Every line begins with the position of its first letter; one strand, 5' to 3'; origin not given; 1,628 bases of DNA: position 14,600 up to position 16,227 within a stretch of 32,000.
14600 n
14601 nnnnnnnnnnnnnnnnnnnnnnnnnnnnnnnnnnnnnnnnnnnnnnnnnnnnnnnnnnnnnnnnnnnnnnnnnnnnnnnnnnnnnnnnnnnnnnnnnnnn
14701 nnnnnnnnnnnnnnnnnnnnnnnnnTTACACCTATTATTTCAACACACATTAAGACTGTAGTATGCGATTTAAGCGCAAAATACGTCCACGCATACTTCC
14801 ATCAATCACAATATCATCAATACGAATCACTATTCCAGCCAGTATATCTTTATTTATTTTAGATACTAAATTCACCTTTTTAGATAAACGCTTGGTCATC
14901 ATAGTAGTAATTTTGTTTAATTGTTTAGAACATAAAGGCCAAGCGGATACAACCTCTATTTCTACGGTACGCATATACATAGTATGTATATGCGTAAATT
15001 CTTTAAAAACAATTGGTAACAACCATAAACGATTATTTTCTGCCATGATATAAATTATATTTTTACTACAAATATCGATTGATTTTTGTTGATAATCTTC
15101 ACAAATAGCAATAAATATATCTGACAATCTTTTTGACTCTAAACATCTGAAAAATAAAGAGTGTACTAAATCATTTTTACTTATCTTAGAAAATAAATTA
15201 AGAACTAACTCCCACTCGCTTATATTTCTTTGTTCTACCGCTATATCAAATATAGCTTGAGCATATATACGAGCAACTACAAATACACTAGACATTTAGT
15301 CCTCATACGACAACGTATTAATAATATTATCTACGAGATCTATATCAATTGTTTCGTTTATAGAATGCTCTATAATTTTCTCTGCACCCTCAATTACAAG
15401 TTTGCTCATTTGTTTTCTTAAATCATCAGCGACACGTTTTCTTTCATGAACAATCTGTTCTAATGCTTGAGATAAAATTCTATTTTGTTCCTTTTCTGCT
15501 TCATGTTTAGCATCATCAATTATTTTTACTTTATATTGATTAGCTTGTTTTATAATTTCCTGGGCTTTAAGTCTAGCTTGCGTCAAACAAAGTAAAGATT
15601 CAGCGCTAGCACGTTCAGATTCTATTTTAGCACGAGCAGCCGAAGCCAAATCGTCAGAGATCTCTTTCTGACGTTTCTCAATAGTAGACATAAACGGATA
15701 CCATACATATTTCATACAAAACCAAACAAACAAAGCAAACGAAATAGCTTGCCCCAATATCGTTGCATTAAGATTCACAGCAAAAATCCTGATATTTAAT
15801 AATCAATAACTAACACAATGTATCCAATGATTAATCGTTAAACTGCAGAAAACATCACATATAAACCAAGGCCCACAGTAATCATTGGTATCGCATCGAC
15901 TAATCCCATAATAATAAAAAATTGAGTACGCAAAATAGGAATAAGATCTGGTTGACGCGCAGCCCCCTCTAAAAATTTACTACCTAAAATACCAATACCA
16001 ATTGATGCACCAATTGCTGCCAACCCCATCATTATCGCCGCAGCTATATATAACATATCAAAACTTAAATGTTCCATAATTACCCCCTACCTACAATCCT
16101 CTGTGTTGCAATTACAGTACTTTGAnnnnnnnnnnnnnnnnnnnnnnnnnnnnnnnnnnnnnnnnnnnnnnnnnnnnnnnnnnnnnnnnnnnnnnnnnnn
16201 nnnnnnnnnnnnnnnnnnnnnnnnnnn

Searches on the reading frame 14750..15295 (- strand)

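Call 5: search_protein_families(library=ncbifam, proteins=[window:14750-15295:-])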
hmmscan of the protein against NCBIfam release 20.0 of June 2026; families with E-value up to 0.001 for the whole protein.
window:14750-15295:- (181 aa): 14 families
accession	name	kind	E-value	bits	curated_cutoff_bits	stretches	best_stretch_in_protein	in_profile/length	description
NF004404.0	PRK05758.2-5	equivalog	1.9e-53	181.1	221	1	1-181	1-177/177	F0F1 ATP synthase subunit delta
NF004402.0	PRK05758.2-2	equivalog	1.1e-41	142.8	115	1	1-180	1-178/179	F0F1 ATP synthase subunit delta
TIGR01145.1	ATP_synt_delta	equivalog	8.7e-40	136.8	57.5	1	7-179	1-172/172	ATP synthase F1 subunit delta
NF004403.0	PRK05758.2-4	equivalog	2.7e-21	76.5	148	1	6-180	5-177/180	F0F1 ATP synthase subunit delta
NF009975.0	PRK13436.1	equivalog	2.1e-19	70.3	129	1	9-177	9-175/180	F0F1 ATP synthase subunit delta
NF004406.0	PRK05758.3-2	equivalog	1.6e-17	64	172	1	4-177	8-180/186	F0F1 ATP synthase subunit delta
NF004399.0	PRK05758.1-1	equivalog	2e-16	60.4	160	1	6-177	3-173/179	F0F1 ATP synthase subunit delta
NF004401.0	PRK05758.2-1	equivalog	4.2e-15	56.3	116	1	7-172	8-170/178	F0F1 ATP synthase subunit delta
NF009967.0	PRK13430.1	equivalog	7.6e-12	45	200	1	108-180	198-270/271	F0F1 ATP synthase subunit delta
NF009976.0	PRK13441.1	equivalog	9.5e-12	45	153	1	6-177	5-174/182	F0F1 ATP synthase subunit delta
NF009969.0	PRK13434.1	equivalog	1e-11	45.1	179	1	7-172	6-166/186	F0F1 ATP synthase subunit delta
NF006291.0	PRK08474.1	equivalog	6.7e-11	42.1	95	1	6-165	4-156/176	F0F1 ATP synthase subunit delta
NF009964.0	PRK13429.1-3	equivalog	1e-07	32.1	154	1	6-176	5-173/180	F0F1 ATP synthase subunit delta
NF009961.0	PRK13428.1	equivalog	4.8e-05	22.7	328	1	114-172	378-436/445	F0F1 ATP synthase subunit B/delta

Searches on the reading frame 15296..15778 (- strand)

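Call 5: search_protein_families(library=ncbifam, proteins=[window:15296-15778:-])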
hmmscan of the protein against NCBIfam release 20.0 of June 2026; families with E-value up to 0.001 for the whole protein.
window:15296-15778:- (160 aa): 24 families
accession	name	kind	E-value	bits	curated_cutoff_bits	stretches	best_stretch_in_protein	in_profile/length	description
NF004413.0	PRK05759.1-4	equivalog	8.1e-66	220.9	197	1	1-156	1-156/156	F0F1 ATP synthase subunit B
NF004411.0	PRK05759.1-2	equivalog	6e-46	156.4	131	1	1-155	1-155/156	F0F1 ATP synthase subunit B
TIGR01144.1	ATP_synt_b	equivalog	8.8e-42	142.5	65.5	1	10-156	1-147/147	F0F1 ATP synthase subunit B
NF011041.0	PRK14471.1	equivalog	1.1e-24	87.2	200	1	8-154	12-159/164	F0F1 ATP synthase subunit B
NF011042.0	PRK14472.1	equivalog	2.2e-23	83.1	198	1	7-158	21-172/175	F0F1 ATP synthase subunit B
NF004412.0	PRK05759.1-3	equivalog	1.4e-22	80.4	156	1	5-157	28-181/185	F0F1 ATP synthase subunit B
NF009987.0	PRK13453.1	equivalog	1.3e-16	60.8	172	1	6-154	20-168/173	F0F1 ATP synthase subunit B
NF009961.0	PRK13428.1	equivalog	1.2e-15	57.6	328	1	6-142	3-139/445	F0F1 ATP synthase subunit B/delta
NF011043.0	PRK14473.1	equivalog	5e-15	55.8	168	1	7-155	11-159/164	F0F1 ATP synthase subunit B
NF009992.0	PRK13461.1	equivalog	6.6e-15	55.1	127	1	5-154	6-155/159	F0F1 ATP synthase subunit B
NF005606.0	PRK07352.1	equivalog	6.7e-14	52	137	1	4-157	24-173/175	F0F1 ATP synthase subunit B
NF005607.0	PRK07353.1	equivalog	2.1e-12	47.1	131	1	2-136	18-152/155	F0F1 ATP synthase subunit B'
TIGR03321.1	alt_F1F0_F0_B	exception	6.2e-12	45.8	224.7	1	6-157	7-158/246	alternate F1F0 ATPase, F0 subunit B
NF006612.0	PRK09174.1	equivalog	1.6e-11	44.3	183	1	7-155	56-200/204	F0F1 ATP synthase subunit B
NF009991.0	PRK13460.1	equivalog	6e-09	36.1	183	1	11-144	23-156/173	F0F1 ATP synthase subunit B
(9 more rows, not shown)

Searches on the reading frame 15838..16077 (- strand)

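Call 5: search_protein_families(library=ncbifam, proteins=[window:15838-16077:-])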
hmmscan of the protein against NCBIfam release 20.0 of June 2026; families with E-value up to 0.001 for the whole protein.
window:15838-16077:- (79 aa): 12 families
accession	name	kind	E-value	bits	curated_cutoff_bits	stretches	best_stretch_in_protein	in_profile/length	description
NF005363.0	PRK06876.1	equivalog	2.8e-35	120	71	1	5-77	4-76/80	F0F1 ATP synthase subunit C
TIGR01260.1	ATP_synt_c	equivalog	3.6e-29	100.6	43.95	1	20-76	1-57/58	ATP synthase F0 subunit C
NF009995.0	PRK13464.1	equivalog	2.7e-14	53.7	168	1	10-77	16-83/101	F0F1 ATP synthase subunit B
NF005900.0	PRK07874.1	equivalog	5.1e-12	45.9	114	1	13-70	19-76/80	ATP synthase F0 subunit C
NF004532.0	PRK05880.1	equivalog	7e-12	45.4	120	1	10-70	12-72/83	F0F1 ATP synthase subunit C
NF009996.0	PRK13466.1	equivalog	5.9e-10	39.2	110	1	14-69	5-60/66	F0F1 ATP synthase subunit C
NF009999.0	PRK13471.1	equivalog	1.8e-08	34.5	124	1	10-65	17-68/85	F0F1 ATP synthase subunit C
NF006295.0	PRK08482.1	equivalog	2.3e-07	31.3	135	1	11-77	34-100/105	F0F1 ATP synthase subunit C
NF009997.0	PRK13467.1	equivalog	5.1e-07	29.6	98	1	15-60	6-51/66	F0F1 ATP synthase subunit C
NF005608.0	PRK07354.1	equivalog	5.4e-07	30.1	128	1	10-76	10-76/81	F0F1 ATP synthase subunit C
NF005733.0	PRK07558.1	equivalog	2.3e-06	27.7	85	1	9-77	7-74/75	F0F1 ATP synthase subunit C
NF009998.0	PRK13468.1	equivalog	0.00021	21.5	116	1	11-77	13-79/88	F0F1 ATP synthase subunit C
